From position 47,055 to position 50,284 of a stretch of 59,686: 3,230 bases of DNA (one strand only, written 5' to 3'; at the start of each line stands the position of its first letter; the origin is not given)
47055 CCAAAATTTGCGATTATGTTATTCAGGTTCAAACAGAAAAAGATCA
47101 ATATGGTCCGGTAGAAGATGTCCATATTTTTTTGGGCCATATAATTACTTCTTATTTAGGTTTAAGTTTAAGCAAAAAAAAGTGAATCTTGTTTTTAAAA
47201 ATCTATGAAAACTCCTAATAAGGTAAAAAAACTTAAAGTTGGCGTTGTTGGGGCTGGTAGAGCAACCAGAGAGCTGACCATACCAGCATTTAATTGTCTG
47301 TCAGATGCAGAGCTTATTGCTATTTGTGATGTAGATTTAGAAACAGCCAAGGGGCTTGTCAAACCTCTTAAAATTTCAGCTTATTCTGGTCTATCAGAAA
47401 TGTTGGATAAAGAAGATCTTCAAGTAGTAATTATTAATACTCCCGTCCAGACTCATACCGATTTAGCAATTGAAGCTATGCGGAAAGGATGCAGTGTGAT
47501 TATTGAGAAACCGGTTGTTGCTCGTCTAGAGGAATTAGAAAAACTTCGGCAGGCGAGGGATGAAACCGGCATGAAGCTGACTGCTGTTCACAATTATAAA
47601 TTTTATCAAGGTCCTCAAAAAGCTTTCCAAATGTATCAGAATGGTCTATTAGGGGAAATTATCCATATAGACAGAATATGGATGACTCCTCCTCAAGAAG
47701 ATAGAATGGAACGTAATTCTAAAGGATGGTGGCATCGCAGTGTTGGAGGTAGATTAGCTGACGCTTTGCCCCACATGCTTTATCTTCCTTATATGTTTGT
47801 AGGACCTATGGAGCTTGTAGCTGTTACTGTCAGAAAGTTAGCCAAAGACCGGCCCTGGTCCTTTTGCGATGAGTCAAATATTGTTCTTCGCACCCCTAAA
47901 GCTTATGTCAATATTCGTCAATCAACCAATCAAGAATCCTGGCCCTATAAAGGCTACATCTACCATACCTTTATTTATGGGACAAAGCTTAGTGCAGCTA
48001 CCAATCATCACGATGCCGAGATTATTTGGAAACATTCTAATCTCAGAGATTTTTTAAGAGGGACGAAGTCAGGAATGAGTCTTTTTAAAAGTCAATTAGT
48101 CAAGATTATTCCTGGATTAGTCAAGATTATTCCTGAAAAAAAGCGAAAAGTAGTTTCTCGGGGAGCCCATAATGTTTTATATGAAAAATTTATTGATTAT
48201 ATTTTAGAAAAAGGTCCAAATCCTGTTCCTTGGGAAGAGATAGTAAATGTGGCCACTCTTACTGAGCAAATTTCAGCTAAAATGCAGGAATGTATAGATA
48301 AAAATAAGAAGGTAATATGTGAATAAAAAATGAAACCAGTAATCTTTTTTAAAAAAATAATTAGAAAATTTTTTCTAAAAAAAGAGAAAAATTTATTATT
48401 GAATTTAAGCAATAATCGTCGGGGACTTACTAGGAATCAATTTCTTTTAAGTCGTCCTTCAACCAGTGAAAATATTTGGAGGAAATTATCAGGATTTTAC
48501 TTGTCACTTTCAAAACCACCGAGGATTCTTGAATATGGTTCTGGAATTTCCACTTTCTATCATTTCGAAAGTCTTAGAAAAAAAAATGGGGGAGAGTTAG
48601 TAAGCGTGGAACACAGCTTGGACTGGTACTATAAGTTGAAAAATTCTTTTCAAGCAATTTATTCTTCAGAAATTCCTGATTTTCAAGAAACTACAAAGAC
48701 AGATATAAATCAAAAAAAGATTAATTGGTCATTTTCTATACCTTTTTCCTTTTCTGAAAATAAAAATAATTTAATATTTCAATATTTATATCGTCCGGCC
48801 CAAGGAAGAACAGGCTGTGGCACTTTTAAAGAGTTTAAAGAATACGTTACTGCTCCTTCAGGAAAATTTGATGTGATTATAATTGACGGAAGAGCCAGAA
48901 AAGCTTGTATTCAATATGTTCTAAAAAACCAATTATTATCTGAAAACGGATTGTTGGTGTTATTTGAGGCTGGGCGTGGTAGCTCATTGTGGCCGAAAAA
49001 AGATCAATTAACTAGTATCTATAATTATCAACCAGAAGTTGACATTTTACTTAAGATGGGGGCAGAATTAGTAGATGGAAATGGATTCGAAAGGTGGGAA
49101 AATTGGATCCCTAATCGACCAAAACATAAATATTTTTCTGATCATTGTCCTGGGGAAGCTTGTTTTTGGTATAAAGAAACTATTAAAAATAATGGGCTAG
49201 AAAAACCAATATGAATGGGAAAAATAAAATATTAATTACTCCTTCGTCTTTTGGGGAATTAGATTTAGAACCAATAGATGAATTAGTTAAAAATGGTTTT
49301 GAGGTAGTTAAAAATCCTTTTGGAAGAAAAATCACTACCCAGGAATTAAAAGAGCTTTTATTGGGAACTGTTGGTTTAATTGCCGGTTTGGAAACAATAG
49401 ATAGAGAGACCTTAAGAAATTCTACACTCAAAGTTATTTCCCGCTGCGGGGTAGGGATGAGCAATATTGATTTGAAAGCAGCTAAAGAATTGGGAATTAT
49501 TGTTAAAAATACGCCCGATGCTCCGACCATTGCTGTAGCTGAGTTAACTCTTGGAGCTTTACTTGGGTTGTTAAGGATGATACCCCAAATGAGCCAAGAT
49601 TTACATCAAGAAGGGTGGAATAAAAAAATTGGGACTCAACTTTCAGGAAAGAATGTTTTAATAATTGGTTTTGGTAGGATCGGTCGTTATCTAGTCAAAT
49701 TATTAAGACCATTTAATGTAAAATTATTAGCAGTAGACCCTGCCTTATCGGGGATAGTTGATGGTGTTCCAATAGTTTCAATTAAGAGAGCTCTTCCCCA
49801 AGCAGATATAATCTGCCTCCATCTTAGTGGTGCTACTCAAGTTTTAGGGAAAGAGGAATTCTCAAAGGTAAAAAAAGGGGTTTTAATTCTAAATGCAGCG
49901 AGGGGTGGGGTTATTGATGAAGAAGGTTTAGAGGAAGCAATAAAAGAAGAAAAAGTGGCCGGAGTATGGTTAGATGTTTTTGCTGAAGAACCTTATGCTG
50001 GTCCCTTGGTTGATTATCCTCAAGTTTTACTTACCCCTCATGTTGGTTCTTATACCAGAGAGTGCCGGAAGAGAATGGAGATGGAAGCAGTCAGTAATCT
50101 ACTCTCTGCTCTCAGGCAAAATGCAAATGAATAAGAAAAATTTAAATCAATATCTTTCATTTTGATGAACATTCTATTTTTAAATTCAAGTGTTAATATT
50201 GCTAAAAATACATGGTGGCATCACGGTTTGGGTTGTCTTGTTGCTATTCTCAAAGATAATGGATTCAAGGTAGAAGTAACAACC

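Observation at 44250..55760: Second, differently built CMP-ulosonic-acid-like module: SIS, two Gfo/Idh/MocA, 2-hydroxyacid DH, B12-rSAM, HpcH aldolase, two Zn-ribbon MTases, KdsB-like enzyme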

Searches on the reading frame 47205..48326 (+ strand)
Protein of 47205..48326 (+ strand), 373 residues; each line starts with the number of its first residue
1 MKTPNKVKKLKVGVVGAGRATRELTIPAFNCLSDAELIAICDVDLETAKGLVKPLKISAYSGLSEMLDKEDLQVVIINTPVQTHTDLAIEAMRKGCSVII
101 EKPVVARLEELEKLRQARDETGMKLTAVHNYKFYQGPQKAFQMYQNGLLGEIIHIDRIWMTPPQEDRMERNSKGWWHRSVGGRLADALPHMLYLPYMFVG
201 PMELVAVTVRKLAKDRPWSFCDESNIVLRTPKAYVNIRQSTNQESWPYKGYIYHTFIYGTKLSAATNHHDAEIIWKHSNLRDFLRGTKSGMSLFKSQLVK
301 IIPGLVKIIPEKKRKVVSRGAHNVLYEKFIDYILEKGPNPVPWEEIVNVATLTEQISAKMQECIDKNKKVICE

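Call 4: search_protein_families(library=pfam, proteins=[window:47205-48326:+], max_evalue=0.01)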
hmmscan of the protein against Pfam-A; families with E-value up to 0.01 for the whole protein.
window:47205-48326:+ (373 aa): 3 families
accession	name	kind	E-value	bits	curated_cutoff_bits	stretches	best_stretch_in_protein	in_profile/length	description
PF01408.29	GFO_IDH_MocA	-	7.9e-26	91.5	24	1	10-126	1-117/120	Oxidoreductase family, NAD-binding Rossmann fold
PF22725.1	GFO_IDH_MocA_C3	-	5.3e-06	26.9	27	1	138-261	2-120/124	GFO/IDH/MocA C-terminal domain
PF03447.22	NAD_binding_3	-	0.00014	23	24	1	33-125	20-113/116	Homoserine dehydrogenase, NAD binding domain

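Call 6: search_protein_families(library=ncbifam, proteins=[window:47205-48326:+], max_evalue=0.01)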
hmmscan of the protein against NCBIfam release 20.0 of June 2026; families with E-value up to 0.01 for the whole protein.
window:47205-48326:+ (373 aa): 13 families
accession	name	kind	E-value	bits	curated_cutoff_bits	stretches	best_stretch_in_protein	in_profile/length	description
NF040723.1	UDP-GlcNAcDh_Arch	equivalog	4.1e-21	75.8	450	1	10-156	1-145/302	UDP-N-acetylglucosamine 3-dehydrogenase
TIGR04380.1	myo_inos_iolG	equivalog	2.8e-20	72.4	355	1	9-162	1-155/330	inositol 2-dehydrogenase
NF008607.0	PRK11579.1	subfamily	1.1e-16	60.7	330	1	8-159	3-152/346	oxidoreductase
NF052479.1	LevoglcsnDh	equivalog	4.3e-15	55.3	650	1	8-219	2-222/386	levoglucosan dehydrogenase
NF052679.1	InsChiInosDhIolG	equivalog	4.3e-12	45.7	540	1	9-155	2-151/343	bifunctional inositol 2-dehydrogenase/D-chiro-inositol 1-dehydrogenase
NF007574.0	PRK10206.1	equivalog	3.4e-10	39.5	352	1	56-156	50-150/345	oxidoreductase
NF058561.1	BT_2158_fam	equivalog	7.4e-10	38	750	1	9-157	35-182/487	glycoside 3-dehydrogenase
NF041392.1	XylDh_Gfo6_Halo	equivalog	2.3e-08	33.2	350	1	8-155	15-166/350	D-xylose 1-dehydrogenase Gfo6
NF058563.1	BT_2159_fam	equivalog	6.3e-07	28.7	650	1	10-162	1-153/350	disaccharide 3-dehydrogenase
NF009830.0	PRK13304.1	equivalog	5e-06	26.2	267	1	10-100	2-90/265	aspartate dehydrogenase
NF003991.0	PRK05472.1-5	equivalog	0.0018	18.2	198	1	8-100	83-175/211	redox-sensing transcriptional repressor Rex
NF003993.0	PRK05472.2-2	equivalog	0.0018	17.9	217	1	10-101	84-175/212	redox-sensing transcriptional repressor Rex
NF003995.0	PRK05472.2-4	subfamily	0.0039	16.7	126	1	8-100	82-174/213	redox-sensing transcriptional repressor Rex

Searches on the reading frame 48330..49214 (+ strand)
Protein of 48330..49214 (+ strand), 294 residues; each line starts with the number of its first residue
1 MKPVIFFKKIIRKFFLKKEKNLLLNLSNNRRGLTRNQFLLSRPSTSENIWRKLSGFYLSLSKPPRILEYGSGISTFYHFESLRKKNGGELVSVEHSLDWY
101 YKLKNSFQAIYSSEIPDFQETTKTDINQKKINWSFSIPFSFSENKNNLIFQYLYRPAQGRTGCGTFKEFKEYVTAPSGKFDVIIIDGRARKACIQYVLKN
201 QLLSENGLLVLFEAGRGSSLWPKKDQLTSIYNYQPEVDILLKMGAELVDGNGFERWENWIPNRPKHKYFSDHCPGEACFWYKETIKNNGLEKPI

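Call 4: search_protein_families(library=pfam, proteins=[window:48330-49214:+], max_evalue=0.01)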
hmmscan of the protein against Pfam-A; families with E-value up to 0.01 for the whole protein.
window:48330-49214:+ (294 aa): 1 family
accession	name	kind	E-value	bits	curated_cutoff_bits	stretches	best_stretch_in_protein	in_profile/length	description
PF13578.12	Methyltransf_24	-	0.00046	21.5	26.3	1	67-210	1-101/105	Methyltransferase domain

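Call 6: search_protein_families(library=ncbifam, proteins=[window:48330-49214:+], max_evalue=0.01)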
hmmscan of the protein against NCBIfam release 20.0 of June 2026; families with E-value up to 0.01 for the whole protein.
window:48330-49214:+ (294 aa): 0 families

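Call 68: search_protein_families(library=pfam, proteins=[window:48330-49214:+], max_evalue=0.01)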
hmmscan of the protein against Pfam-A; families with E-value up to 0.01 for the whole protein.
window:48330-49214:+ (294 aa): 1 family
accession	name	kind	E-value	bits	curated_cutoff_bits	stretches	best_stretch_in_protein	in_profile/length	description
PF13578.12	Methyltransf_24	-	0.00046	21.5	26.3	1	67-210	1-101/105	Methyltransferase domain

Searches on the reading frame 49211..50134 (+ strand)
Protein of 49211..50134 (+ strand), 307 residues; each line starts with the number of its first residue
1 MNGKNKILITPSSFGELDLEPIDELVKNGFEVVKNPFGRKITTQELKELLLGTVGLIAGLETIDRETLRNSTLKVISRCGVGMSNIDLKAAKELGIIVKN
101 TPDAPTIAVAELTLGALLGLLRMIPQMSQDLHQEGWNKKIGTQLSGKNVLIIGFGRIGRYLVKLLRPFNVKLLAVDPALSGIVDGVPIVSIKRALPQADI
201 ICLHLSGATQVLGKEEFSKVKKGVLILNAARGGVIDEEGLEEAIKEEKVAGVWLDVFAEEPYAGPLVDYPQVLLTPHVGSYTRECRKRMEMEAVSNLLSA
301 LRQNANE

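Call 4: search_protein_families(library=pfam, proteins=[window:49211-50134:+], max_evalue=0.01)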
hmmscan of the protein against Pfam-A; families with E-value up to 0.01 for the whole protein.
window:49211-50134:+ (307 aa): 5 families
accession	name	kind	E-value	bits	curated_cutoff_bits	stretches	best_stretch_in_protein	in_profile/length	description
PF02826.25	2-Hacid_dh_C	-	2.1e-41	141.7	25.1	1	115-279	2-178/178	D-isomer specific 2-hydroxyacid dehydrogenase, NAD binding domain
PF00389.36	2-Hacid_dh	-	8.3e-24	84.2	24.6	1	28-304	18-127/134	D-isomer specific 2-hydroxyacid dehydrogenase, catalytic domain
PF00670.27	AdoHcyase_NAD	-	3.4e-06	27.7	27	1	141-231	18-111/162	S-adenosyl-L-homocysteine hydrolase, NAD binding domain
PF00208.27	ELFV_dehydrog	-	0.00041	20.6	23.4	1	138-245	23-134/241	Glutamate/Leucine/Phenylalanine/Valine dehydrogenase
PF01488.26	Shikimate_DH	-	0.0031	18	24.3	0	138-218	4-96/138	Shikimate / quinate 5-dehydrogenase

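Call 6: search_protein_families(library=ncbifam, proteins=[window:49211-50134:+], max_evalue=0.01)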
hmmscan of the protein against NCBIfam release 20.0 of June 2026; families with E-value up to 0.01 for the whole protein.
window:49211-50134:+ (307 aa): 27 families (the best 25 are shown)
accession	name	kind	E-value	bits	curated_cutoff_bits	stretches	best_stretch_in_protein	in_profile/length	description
TIGR01327.1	PGDH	equivalog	1.8e-61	208.5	454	1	60-305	49-305/525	phosphoglycerate dehydrogenase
NF008759.0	PRK11790.1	equivalog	7.6e-43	146.7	404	1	23-299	26-315/410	phosphoglycerate dehydrogenase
NF009714.1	PRK13243.1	equivalog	1.6e-41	142.7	455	1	61-300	55-312/332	glyoxylate reductase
NF005069.0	PRK06487.1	equivalog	1.9e-36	125.7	448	1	15-297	17-307/320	2-hydroxyacid dehydrogenase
NF011938.0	PRK15409.1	equivalog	2.5e-33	115.5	492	1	42-304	35-312/324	glyoxylate/hydroxypyruvate reductase GhrB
NF006263.0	PRK08410.1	equivalog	1.6e-31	109.9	389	1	62-302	52-308/311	D-2-hydroxyacid dehydrogenase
NF001309.0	PRK00257.1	equivalog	5.4e-29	101.3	434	1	23-303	13-280/379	4-phosphoerythronate dehydrogenase PdxB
NF000492.1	vanH_gen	exception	2.1e-27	96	540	1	67-260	61-255/312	D-lactate dehydrogenase VanH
NF005387.0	PRK06932.1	equivalog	1.2e-26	93.5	492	1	63-279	55-288/314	2-hydroxyacid dehydrogenase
NF005750.0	PRK07574.1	equivalog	2.7e-25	89.2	329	1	69-298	111-353/386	NAD-dependent formate dehydrogenase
NF006374.0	PRK08605.1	subfamily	3.2e-25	88.9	356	1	67-300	64-321/332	D-lactate dehydrogenase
NF041369.1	Dhydh_Halo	equivalog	1.7e-23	83.3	400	1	81-289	64-283/305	D-2-hydroxyacid dehydrogenase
NF009127.0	PRK12480.1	equivalog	1.1e-22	80.5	579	1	67-260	64-264/330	D-lactate dehydrogenase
NF000371.1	vanH_Agroup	exception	1e-21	77.5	700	1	68-260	67-260/322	VanH-A/VanH-Pt family D-lactate dehydrogenase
NF000004.1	vanH-D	exception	4.3e-20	72.1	550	1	67-260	67-261/323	D-lactate dehydrogenase VanH-D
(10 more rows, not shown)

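Call 42: search_solved_structures(query=window:49211-50134:+, max_evalue=1e-20)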
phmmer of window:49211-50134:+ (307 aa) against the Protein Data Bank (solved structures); distinct sequences matched with E-value up to 1e-20: 83 (the best 60 are shown).
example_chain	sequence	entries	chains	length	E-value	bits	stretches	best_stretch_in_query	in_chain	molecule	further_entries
7dkm_A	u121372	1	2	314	6.9e-45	156.9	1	40-293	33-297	D-3-phosphoglycerate dehydrogenase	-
6plf_A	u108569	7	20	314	6.9e-45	156.9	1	40-293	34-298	D-3-phosphoglycerate dehydrogenase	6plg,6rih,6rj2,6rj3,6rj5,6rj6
7ewh_A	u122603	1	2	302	7.7e-45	156.7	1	40-292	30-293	D-3-phosphoglycerate dehydrogenase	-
6cwa_A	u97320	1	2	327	7.9e-45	156.7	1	40-293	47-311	D-3-phosphoglycerate dehydrogenase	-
5n6c_A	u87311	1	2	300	8e-45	156.6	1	40-292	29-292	D-3-phosphoglycerate dehydrogenase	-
7cvp_A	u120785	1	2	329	8.2e-45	156.6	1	40-293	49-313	D-3-phosphoglycerate dehydrogenase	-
2g76_A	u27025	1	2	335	8.6e-45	156.6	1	40-293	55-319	D-3-phosphoglycerate dehydrogenase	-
9jcm_A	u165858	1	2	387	6.2e-42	147.2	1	70-301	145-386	D-3-phosphoglycerate dehydrogenase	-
9jcn_A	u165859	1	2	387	6.7e-42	147.1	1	70-301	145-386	D-3-phosphoglycerate dehydrogenase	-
3ddn_A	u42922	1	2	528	1.2e-41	146.3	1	56-297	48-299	D-3-phosphoglycerate dehydrogenase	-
1ygy_A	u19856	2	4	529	1.2e-41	146.3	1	56-297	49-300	D-3-phosphoglycerate dehydrogenase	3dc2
1wwk_A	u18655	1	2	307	2e-40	142.2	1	58-301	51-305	phosphoglycerate dehydrogenase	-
3wnv_A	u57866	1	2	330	1.8e-37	132.5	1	70-303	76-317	glyoxylate reductase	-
2cuk_A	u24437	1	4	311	4.4e-37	131.2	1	21-302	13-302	glycerate dehydrogenase/glyoxylate reductase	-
5nzq_B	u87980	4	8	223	1.4e-35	126.3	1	97-293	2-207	D-3-phosphoglycerate dehydrogenase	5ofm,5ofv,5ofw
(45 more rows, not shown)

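Call 76: search_solved_structures(query=window:49211-50134:+, max_evalue=1e-43, show_alignments=2)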
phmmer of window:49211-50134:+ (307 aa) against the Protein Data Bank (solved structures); distinct sequences matched with E-value up to 1e-43: 7.
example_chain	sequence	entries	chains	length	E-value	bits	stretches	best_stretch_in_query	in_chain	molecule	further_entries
7dkm_A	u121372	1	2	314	6.9e-45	156.9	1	40-293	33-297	D-3-phosphoglycerate dehydrogenase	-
6plf_A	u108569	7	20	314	6.9e-45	156.9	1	40-293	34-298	D-3-phosphoglycerate dehydrogenase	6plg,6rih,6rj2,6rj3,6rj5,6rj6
7ewh_A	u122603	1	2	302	7.7e-45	156.7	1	40-292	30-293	D-3-phosphoglycerate dehydrogenase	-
6cwa_A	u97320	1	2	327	7.9e-45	156.7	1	40-293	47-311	D-3-phosphoglycerate dehydrogenase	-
5n6c_A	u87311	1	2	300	8e-45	156.6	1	40-292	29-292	D-3-phosphoglycerate dehydrogenase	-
7cvp_A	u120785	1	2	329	8.2e-45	156.6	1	40-293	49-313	D-3-phosphoglycerate dehydrogenase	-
2g76_A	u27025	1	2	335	8.6e-45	156.6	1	40-293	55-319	D-3-phosphoglycerate dehydrogenase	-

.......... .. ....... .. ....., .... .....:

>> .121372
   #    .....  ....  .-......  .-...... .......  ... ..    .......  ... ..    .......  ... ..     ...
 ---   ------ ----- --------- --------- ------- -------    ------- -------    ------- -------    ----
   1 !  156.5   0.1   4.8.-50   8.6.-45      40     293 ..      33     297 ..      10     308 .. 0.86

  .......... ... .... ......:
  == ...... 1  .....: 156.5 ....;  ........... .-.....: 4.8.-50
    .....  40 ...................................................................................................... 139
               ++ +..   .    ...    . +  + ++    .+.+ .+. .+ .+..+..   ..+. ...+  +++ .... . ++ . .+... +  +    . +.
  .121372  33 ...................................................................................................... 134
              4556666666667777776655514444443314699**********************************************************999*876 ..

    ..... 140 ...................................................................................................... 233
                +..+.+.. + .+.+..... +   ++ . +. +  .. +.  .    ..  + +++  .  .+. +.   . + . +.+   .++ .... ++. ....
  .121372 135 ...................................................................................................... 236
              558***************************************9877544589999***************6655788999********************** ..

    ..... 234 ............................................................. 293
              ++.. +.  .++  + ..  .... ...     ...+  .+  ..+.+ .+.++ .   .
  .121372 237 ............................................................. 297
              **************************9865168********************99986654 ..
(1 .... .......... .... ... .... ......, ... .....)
